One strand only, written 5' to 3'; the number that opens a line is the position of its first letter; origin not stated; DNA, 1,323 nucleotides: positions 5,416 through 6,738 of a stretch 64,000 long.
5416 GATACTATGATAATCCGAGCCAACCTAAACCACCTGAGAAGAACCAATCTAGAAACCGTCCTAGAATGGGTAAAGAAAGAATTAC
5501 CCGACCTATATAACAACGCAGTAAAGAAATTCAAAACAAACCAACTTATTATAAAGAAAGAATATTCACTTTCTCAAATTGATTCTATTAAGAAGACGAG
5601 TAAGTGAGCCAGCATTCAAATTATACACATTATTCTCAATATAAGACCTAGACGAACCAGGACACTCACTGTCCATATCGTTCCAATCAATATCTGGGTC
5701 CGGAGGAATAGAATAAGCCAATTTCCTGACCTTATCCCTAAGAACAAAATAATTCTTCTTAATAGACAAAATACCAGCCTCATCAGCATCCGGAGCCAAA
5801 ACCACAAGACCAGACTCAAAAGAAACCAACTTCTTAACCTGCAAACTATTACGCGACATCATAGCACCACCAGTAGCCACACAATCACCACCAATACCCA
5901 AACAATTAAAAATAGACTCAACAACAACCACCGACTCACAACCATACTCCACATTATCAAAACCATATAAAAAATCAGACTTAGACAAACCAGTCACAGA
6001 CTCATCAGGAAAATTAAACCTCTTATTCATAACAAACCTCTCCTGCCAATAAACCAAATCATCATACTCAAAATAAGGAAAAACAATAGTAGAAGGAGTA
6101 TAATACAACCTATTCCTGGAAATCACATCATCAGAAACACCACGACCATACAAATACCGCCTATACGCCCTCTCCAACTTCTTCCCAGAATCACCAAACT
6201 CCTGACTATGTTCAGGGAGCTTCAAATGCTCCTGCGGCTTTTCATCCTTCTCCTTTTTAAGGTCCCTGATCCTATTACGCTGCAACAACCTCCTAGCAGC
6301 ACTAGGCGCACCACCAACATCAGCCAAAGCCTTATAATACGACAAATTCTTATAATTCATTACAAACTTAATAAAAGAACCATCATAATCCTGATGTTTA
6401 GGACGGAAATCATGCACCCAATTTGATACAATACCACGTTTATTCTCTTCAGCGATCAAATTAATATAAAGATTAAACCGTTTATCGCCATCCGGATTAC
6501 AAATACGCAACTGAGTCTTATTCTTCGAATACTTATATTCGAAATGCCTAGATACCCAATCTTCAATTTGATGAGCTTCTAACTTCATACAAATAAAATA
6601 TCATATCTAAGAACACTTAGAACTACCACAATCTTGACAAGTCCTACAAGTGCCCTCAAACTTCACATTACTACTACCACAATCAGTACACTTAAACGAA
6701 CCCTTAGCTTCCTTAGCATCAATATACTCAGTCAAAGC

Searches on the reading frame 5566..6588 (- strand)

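Call 59: search_protein_families(library=pfam, proteins=[window:5566-6588:-], max_evalue=0.001)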
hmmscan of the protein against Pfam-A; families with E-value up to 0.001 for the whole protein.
window:5566-6588:- (340 aa): 1 family
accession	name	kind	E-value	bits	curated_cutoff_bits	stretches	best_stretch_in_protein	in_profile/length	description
PF13155.12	Toprim_2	-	0.00029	21.6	22.1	0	234-304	20-86/88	Toprim-like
